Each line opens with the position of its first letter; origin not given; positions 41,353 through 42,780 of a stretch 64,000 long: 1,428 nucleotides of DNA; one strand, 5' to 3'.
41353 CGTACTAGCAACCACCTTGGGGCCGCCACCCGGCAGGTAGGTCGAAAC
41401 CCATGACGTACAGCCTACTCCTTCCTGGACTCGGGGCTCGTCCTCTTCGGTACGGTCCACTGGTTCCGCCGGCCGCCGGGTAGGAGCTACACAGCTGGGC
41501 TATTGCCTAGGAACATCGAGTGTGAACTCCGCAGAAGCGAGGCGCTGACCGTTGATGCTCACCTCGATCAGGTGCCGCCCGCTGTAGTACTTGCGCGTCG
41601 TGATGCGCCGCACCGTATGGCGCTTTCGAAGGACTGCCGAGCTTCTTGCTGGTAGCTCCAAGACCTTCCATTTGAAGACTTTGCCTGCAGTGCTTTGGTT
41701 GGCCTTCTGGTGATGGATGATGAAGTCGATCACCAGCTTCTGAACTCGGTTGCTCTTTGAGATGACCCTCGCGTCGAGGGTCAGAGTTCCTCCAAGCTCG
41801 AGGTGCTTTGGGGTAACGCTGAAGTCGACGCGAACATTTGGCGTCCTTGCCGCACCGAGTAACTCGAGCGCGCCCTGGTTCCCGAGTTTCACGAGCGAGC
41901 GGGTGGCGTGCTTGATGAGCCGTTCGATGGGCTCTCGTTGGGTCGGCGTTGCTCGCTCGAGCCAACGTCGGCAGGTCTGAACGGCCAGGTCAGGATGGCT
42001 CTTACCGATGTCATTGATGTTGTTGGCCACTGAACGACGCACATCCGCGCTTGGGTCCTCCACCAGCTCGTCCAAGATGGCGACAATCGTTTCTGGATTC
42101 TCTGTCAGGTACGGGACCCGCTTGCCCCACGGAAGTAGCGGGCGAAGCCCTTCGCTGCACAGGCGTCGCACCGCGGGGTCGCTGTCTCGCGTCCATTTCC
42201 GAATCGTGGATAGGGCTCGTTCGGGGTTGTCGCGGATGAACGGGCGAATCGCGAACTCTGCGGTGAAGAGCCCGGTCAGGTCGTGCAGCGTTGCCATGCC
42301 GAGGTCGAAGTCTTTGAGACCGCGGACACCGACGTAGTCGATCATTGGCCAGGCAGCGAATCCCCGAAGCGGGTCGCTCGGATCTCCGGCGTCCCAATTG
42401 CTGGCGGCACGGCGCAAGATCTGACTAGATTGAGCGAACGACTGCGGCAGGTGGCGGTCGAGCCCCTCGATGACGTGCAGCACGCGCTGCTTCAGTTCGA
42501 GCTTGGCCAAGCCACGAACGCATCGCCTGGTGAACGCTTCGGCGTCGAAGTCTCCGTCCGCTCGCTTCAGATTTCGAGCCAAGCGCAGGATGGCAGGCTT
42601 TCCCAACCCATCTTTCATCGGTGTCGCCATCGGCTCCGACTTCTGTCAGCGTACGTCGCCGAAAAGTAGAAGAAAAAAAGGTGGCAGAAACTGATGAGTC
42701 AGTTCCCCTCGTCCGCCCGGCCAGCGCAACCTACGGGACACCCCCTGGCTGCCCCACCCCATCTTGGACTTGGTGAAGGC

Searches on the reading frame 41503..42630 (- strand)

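Call 39: search_protein_families(library=pfam, proteins=[window:41503-42630:-], max_evalue=0.001)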
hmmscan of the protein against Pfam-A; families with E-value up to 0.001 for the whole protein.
window:41503-42630:- (376 aa): 3 families
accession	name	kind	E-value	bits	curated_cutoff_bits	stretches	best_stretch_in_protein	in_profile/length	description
PF02985.28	HEAT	-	2.3e-06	27.8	23.5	0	182-211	1-30/31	HEAT repeat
PF13646.12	HEAT_2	-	3.4e-06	27.7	27.7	0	184-263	3-73/88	HEAT repeats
PF08713.17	DNA_alkylation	-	2e-05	24.8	21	1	125-216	108-190/213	DNA alkylation repair enzyme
